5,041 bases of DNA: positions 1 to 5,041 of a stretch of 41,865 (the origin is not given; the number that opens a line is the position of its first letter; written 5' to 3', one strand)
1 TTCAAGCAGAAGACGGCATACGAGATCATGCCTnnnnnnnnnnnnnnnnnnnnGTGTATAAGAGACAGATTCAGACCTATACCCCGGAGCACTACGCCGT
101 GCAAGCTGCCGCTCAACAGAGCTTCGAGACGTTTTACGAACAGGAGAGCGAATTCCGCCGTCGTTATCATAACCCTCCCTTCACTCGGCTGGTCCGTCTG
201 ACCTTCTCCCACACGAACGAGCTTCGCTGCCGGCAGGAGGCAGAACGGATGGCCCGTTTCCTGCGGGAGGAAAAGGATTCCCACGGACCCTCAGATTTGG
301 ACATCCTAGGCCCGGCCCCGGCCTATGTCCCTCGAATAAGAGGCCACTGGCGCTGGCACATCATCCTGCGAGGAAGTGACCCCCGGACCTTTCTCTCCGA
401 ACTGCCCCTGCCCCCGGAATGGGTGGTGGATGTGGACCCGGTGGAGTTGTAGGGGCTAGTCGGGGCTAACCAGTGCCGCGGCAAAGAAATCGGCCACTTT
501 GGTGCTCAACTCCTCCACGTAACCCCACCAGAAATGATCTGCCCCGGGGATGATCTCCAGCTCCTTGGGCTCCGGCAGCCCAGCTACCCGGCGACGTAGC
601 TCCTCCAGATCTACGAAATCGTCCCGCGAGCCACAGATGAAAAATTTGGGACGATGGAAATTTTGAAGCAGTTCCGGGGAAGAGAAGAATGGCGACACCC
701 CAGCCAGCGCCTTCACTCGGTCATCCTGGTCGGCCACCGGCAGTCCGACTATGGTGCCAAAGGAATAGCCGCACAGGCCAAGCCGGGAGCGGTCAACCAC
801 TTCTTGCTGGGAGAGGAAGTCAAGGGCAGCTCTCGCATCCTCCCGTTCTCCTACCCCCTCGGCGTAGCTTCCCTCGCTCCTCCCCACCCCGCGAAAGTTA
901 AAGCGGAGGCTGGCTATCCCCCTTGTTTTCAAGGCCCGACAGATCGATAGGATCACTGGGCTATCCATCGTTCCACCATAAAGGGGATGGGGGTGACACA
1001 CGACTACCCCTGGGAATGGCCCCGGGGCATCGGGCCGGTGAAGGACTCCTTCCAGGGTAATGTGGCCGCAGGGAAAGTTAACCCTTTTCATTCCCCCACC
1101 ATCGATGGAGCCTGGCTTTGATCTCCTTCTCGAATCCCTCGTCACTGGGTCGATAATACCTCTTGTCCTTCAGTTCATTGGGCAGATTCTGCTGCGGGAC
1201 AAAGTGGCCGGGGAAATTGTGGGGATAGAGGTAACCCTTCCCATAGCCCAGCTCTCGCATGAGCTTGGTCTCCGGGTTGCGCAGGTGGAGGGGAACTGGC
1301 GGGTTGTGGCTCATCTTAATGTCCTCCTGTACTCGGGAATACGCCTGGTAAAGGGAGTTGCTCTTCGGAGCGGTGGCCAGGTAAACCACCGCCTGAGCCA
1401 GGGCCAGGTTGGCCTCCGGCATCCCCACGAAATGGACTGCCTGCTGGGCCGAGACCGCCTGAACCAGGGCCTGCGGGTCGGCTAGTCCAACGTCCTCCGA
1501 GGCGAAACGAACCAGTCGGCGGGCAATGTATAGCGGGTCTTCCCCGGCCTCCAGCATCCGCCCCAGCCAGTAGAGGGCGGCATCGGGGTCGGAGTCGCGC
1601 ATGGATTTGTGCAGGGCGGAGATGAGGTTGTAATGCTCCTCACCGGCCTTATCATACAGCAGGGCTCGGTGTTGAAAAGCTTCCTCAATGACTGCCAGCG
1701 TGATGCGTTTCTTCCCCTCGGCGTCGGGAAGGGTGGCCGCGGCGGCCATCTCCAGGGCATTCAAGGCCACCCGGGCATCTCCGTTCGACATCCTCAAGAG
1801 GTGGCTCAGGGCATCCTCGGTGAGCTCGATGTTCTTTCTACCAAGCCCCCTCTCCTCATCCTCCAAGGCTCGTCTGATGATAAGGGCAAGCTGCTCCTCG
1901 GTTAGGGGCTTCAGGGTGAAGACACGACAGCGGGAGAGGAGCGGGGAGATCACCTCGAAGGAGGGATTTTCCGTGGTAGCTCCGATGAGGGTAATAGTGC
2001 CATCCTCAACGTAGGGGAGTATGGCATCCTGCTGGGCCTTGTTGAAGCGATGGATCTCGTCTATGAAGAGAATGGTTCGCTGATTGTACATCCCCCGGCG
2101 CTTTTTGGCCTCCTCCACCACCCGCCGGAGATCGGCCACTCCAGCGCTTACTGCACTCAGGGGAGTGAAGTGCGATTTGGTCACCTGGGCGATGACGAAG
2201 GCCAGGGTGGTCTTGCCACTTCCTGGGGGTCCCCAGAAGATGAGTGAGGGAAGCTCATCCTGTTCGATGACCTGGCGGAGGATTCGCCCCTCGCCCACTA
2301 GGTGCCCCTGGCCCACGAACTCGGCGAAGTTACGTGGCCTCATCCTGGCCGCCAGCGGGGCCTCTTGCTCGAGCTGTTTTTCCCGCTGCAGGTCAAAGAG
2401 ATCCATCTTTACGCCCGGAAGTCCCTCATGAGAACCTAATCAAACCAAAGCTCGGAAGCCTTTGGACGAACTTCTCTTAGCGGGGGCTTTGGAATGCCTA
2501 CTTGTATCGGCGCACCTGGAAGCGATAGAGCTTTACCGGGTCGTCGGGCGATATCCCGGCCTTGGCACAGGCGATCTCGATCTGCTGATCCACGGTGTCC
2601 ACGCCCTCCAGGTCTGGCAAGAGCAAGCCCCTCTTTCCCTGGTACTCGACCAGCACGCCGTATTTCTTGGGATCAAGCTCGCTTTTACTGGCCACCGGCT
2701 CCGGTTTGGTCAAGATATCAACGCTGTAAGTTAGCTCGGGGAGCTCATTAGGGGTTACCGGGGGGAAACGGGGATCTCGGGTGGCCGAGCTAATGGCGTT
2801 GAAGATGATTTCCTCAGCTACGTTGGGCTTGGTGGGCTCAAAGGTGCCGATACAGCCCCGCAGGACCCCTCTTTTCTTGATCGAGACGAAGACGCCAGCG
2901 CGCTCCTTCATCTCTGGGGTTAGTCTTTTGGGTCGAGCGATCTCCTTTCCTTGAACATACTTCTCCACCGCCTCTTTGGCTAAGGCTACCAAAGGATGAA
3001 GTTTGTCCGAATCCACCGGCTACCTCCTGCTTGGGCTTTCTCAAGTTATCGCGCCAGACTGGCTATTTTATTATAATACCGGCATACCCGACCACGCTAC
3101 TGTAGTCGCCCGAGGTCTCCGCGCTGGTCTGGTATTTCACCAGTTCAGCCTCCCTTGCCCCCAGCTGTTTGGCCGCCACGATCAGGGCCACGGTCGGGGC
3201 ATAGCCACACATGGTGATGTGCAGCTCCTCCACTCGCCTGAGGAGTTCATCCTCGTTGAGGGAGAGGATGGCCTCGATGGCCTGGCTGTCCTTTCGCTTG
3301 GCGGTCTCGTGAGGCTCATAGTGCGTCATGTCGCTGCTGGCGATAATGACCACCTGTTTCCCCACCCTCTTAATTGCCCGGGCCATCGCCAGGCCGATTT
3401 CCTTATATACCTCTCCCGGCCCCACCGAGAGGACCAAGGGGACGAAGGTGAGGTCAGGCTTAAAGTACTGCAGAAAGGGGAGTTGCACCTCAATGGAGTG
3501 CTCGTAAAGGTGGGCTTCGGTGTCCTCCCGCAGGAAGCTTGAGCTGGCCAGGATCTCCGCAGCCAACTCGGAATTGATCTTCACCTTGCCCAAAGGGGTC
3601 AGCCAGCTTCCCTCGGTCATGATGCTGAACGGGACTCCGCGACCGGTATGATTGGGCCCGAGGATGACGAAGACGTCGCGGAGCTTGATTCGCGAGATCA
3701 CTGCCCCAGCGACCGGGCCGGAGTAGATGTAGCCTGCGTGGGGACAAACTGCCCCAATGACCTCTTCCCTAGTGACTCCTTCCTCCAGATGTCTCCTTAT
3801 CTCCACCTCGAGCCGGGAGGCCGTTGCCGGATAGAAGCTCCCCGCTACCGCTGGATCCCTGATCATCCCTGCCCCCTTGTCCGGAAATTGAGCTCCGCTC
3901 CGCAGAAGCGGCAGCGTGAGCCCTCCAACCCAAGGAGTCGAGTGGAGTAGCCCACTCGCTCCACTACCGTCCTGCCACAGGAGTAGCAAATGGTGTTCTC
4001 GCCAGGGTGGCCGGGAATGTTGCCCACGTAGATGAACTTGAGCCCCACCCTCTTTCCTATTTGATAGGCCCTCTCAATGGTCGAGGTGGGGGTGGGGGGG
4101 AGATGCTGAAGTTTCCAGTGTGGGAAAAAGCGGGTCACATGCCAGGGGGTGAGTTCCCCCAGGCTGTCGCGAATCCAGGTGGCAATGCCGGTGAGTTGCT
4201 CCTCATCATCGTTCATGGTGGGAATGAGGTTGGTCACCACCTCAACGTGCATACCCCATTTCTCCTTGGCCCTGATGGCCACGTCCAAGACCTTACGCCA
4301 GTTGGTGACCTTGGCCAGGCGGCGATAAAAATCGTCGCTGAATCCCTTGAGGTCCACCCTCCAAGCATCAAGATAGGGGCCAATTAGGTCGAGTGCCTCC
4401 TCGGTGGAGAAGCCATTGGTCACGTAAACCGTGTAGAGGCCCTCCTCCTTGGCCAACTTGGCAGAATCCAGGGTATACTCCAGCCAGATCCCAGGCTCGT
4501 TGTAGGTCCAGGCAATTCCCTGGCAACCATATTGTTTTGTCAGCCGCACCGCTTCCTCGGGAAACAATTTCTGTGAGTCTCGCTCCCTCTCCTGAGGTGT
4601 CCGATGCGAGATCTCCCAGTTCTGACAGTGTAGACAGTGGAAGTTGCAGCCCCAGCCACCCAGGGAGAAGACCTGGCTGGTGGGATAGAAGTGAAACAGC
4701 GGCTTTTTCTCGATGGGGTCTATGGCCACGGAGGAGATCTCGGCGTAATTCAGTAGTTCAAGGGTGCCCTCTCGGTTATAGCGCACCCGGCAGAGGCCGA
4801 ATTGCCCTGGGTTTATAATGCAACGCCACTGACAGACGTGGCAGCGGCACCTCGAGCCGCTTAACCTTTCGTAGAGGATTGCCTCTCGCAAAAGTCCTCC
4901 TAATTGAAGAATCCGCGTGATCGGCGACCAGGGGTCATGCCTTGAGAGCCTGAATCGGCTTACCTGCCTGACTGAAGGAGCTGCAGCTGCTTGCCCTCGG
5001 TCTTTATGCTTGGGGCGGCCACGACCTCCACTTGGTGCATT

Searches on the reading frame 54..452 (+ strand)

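Call 58: search_protein_families(library=pfam, proteins=[window:54-452:+], max_evalue=0.00001)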
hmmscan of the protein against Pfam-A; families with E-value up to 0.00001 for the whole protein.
window:54-452:+ (132 aa): 1 family
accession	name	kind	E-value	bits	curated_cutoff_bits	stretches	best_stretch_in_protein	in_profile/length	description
PF18074.6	PriA_C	-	2.3e-17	64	26.9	1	42-129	1-95/95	Primosomal protein N C-terminal domain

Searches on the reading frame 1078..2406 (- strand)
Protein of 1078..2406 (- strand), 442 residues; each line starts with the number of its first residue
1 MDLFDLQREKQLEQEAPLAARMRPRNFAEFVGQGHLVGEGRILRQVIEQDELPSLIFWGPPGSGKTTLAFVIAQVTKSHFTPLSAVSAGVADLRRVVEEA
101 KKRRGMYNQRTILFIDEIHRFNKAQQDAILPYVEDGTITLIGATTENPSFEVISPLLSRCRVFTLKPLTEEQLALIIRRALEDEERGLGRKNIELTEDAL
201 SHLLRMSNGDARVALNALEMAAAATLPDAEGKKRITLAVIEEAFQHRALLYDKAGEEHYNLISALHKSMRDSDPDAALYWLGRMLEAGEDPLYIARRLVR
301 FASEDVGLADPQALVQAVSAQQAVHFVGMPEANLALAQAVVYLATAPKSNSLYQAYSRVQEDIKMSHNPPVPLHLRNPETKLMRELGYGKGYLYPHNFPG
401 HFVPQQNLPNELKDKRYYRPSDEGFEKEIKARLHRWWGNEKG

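Call 58: search_protein_families(library=pfam, proteins=[window:1078-2406:-], max_evalue=0.00001)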
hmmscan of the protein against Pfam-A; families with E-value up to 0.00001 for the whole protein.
window:1078-2406:- (442 aa): 5 families
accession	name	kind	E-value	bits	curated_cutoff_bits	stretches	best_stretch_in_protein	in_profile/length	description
PF12002.13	MgsA_C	-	4.4e-73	245.1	27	1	272-437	2-167/167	MgsA AAA+ ATPase C terminal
PF16193.11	AAA_assoc_2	-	2.8e-30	104.8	34.3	1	190-270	2-81/81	AAA C-terminal domain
PF00004.35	AAA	-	1.8e-15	58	21.2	1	55-165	1-128/131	ATPase family associated with various cellular activities (AAA)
PF05496.18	RuvB_N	-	1.5e-14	54.5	27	1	22-141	1-116/159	Holliday junction DNA helicase RuvB P-loop domain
PF13173.12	AAA_14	-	3e-06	27.7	27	1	55-169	5-124/129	AAA domain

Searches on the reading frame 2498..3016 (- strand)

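Call 58: search_protein_families(library=pfam, proteins=[window:2498-3016:-], max_evalue=0.00001)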
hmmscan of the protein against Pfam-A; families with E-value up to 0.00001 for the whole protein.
window:2498-3016:- (172 aa): 1 family
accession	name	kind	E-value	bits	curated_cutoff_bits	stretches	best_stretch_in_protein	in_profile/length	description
PF01871.22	AMMECR1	-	5.6e-50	169.6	25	1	10-170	1-167/168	AMMECR1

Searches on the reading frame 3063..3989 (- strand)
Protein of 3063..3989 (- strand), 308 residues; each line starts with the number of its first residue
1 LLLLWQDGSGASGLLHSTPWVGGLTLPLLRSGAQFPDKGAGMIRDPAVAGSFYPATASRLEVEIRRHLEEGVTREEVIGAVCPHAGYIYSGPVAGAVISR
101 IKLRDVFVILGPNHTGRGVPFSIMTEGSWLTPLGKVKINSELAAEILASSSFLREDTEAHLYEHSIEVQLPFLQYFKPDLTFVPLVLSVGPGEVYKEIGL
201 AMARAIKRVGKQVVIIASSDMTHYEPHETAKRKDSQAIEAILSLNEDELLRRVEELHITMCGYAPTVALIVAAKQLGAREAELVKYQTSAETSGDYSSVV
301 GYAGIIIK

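Call 58: search_protein_families(library=pfam, proteins=[window:3063-3989:-], max_evalue=0.00001)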
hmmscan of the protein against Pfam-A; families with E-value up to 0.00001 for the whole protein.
window:3063-3989:- (308 aa): 1 family
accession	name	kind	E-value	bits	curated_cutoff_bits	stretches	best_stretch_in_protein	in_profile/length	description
PF01875.22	Memo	-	1.9e-76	257.3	27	1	46-305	2-268/269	Memo-like protein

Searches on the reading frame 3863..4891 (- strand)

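Call 58: search_protein_families(library=pfam, proteins=[window:3863-4891:-], max_evalue=0.00001)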
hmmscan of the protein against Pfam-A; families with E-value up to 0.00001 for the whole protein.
window:3863-4891:- (342 aa): 1 family
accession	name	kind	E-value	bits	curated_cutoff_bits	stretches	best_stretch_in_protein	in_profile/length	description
PF04055.27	Radical_SAM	-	7.1e-22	78.8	29.5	1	81-232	6-161/166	Radical SAM superfamily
